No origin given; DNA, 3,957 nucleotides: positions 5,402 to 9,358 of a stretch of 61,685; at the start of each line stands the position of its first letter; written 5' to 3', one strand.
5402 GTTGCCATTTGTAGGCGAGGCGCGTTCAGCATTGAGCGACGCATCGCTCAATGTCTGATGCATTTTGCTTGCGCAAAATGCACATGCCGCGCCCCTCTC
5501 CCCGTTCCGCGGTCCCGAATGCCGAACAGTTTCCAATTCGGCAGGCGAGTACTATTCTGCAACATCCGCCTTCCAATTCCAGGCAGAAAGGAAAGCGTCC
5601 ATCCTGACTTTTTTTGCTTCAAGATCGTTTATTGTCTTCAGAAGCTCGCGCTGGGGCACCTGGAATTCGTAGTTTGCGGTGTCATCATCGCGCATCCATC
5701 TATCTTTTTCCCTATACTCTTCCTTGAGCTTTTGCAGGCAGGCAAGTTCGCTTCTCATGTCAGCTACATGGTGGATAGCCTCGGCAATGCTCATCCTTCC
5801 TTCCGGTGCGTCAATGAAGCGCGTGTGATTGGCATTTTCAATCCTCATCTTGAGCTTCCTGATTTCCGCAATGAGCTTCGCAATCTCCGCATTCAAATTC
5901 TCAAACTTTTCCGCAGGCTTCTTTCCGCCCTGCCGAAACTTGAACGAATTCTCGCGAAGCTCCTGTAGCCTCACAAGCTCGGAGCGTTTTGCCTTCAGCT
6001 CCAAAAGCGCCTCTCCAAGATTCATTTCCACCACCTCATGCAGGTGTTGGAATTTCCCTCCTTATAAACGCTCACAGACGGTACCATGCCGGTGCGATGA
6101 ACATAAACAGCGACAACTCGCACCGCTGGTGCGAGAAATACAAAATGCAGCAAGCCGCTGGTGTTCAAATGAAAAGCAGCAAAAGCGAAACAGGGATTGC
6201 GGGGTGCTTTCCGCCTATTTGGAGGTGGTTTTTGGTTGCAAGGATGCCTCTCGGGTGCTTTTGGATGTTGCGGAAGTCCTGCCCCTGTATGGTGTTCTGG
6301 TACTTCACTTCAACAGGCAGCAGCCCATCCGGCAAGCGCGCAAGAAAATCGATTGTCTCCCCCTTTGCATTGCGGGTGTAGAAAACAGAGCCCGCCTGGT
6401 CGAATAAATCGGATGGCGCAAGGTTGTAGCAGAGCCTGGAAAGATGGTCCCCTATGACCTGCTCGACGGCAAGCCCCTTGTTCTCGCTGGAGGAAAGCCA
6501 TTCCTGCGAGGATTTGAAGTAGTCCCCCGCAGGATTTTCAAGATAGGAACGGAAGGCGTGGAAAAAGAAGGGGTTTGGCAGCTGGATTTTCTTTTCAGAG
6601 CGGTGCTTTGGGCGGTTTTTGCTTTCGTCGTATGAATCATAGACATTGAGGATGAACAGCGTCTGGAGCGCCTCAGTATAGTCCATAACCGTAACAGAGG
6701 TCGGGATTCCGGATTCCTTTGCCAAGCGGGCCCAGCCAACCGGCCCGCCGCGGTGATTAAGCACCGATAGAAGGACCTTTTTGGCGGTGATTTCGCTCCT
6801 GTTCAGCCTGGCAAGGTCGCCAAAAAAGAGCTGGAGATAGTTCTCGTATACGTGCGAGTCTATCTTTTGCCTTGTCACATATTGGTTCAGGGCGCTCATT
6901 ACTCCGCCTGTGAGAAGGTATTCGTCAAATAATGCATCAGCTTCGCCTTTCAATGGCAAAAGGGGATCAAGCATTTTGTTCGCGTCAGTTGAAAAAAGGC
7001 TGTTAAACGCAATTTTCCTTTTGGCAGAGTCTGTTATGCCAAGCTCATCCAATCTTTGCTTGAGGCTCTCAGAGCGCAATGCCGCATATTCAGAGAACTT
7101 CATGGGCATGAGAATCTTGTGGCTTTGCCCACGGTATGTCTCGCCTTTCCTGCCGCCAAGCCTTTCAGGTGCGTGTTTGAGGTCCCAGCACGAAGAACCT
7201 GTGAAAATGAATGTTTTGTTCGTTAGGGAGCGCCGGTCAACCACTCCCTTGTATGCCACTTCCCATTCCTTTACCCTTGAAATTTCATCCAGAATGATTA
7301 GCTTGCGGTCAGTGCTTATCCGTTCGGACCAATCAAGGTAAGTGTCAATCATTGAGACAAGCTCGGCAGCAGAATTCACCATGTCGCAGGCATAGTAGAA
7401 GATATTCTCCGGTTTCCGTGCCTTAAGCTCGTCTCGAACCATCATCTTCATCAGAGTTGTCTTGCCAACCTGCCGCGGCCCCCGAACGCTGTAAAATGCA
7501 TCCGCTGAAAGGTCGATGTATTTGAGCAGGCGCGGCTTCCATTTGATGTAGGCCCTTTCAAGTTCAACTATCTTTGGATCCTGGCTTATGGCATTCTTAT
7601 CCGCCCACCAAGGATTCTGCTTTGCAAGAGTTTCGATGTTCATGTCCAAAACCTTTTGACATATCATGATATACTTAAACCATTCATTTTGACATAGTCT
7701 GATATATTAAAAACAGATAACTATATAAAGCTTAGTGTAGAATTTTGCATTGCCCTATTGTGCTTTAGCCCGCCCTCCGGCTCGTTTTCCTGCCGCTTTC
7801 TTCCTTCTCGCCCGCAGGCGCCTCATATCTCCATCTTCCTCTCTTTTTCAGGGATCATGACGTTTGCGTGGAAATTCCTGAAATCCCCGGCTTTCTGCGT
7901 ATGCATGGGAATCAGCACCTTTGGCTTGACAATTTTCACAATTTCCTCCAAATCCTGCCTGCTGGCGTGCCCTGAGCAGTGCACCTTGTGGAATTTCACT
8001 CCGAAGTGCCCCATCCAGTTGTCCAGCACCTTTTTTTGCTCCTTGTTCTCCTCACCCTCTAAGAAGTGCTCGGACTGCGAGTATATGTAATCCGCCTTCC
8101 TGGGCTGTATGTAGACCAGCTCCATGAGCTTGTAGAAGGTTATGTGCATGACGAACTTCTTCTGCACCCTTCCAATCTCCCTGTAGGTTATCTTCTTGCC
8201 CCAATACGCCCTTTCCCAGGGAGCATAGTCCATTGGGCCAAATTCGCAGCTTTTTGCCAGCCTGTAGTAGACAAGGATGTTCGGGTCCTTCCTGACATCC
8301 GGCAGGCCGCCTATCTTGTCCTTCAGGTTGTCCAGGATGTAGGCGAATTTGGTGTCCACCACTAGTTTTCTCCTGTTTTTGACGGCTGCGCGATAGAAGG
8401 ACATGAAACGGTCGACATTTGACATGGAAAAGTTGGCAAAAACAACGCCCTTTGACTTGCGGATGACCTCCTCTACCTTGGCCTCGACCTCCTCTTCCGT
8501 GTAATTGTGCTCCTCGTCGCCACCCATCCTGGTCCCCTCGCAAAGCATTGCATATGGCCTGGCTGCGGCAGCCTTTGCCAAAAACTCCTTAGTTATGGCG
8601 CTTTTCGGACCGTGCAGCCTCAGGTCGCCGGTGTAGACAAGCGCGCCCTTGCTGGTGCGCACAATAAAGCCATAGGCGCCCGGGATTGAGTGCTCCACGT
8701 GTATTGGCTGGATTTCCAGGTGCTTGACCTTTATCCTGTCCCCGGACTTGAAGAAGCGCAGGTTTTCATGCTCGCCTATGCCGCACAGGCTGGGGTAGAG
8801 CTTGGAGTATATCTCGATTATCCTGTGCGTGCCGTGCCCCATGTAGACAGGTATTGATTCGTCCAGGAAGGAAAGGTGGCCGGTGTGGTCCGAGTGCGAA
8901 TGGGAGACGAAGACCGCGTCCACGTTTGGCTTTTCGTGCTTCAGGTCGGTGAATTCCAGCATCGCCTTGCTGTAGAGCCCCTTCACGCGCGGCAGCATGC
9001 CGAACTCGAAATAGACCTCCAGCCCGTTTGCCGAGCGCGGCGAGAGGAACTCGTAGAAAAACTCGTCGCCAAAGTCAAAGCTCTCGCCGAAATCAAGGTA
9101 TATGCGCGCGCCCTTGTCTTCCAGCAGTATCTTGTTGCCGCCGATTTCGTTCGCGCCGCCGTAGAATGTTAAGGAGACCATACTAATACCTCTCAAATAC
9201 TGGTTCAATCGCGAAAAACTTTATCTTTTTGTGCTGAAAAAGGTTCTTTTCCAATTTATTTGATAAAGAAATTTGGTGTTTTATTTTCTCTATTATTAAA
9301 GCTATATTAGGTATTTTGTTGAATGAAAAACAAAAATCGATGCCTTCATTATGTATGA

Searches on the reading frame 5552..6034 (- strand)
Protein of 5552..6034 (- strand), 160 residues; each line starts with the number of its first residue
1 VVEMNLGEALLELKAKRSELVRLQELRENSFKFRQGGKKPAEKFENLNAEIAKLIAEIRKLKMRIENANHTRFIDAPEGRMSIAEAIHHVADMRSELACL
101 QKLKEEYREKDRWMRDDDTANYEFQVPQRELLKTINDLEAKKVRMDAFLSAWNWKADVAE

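Call 41: search_protein_families(library=pfam, proteins=[window:5552-6034:-], max_evalue=0.001)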
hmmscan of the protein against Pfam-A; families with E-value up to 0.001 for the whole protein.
window:5552-6034:- (160 aa): 2 families
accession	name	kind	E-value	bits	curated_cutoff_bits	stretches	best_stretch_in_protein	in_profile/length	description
PF20935.2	DUF6847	-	1e-10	42.1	27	1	21-157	9-140/141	Family of unknown function (DUF6847)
PF06005.17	ZapB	-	0.00051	20.9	31.5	0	42-67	4-29/71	Cell division protein ZapB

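Call 65: find_related_loci(query=window:5552-6034:-, collection=metagenome_contigs, flank=3000)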
Query window:5552-6034:- (160 aa) in metagenome_contigs; peptide patterns used: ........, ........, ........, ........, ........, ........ (x = any residue, [..] = any of these).
88 stretches matched a pattern; 4 encode a relative of the query (tblastn E <= 1e-3); 4 distinct loci.
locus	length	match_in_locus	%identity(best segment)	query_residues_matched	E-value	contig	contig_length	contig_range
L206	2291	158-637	94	1-160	6e-105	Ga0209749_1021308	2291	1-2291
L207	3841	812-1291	93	1-160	3e-94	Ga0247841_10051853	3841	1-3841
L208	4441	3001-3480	93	1-160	8e-94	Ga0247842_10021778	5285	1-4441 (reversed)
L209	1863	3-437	92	16-160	6e-94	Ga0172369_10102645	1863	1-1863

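Call 83: search_protein_families(library=pfam, proteins=[L207:1781-2527:-, L207:2572-3144:-], max_evalue=0.01)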
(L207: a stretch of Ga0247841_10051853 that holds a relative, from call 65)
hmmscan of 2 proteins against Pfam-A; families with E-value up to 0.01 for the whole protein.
L207:1781-2527:- (248 aa): 1 family
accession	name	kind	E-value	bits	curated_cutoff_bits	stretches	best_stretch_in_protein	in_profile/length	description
PF08843.17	AbiEii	-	4.3e-27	96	22.5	1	33-239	9-235/238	Nucleotidyl transferase AbiEii toxin, Type IV TA system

L207:2572-3144:- (190 aa): 0 families

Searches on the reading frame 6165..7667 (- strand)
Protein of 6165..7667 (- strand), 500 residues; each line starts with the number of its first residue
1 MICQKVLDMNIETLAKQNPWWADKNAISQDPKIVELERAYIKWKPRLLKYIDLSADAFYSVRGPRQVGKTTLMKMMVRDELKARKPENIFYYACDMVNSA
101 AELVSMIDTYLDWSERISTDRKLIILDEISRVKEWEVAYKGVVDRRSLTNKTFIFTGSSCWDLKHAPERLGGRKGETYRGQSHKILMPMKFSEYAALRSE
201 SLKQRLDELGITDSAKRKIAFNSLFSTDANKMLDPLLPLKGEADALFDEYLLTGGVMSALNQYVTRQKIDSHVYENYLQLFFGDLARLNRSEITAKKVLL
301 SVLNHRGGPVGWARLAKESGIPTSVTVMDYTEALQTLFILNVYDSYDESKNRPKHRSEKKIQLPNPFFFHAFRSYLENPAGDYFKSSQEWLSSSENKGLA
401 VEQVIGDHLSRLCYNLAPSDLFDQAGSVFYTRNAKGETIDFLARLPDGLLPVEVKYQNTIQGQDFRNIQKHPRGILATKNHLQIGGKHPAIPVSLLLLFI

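Call 41: search_protein_families(library=pfam, proteins=[window:6165-7667:-], max_evalue=0.001)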
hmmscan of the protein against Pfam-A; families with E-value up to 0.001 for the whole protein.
window:6165-7667:- (500 aa): 3 families
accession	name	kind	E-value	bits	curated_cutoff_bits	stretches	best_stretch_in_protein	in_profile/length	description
PF13173.12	AAA_14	-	5e-23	82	27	1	59-194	5-128/129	AAA domain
PF13635.12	DUF4143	-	3.6e-09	37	28.1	1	291-456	12-159/160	Domain of unknown function (DUF4143)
PF01637.24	ATPase_2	-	0.00018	21.9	33.2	1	46-99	10-62/225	ATPase domain predominantly from Archaea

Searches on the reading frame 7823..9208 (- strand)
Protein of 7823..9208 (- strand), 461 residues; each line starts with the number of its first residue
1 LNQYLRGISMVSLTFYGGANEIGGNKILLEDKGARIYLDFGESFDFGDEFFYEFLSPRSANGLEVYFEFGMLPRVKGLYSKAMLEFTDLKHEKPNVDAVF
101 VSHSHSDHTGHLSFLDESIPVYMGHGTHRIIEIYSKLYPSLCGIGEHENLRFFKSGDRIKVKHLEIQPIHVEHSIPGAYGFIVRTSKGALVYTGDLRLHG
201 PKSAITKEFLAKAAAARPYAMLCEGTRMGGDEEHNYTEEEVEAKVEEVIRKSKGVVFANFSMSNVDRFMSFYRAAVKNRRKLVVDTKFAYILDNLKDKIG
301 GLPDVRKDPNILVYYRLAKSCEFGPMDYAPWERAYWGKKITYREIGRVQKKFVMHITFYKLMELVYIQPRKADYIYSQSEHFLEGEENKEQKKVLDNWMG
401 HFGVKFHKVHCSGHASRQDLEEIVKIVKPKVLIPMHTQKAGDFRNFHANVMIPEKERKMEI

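Call 61: search_protein_families(library=pfam, proteins=[window:7823-9208:-], max_evalue=0.001)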
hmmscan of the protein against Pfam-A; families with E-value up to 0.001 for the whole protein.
window:7823-9208:- (461 aa): 3 families
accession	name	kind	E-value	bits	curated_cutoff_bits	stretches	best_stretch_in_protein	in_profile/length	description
PF12706.13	Lactamase_B_2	-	2.5e-12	47.3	27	1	90-200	25-147/200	Beta-lactamase superfamily domain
PF13483.12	Lactamase_B_3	-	1.7e-07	31.8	24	1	23-197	6-112/160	Beta-lactamase superfamily domain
PF07521.17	RMMBL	-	2.8e-06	27.7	21.6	1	406-439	8-42/63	Zn-dependent metallo-hydrolase RNA specificity domain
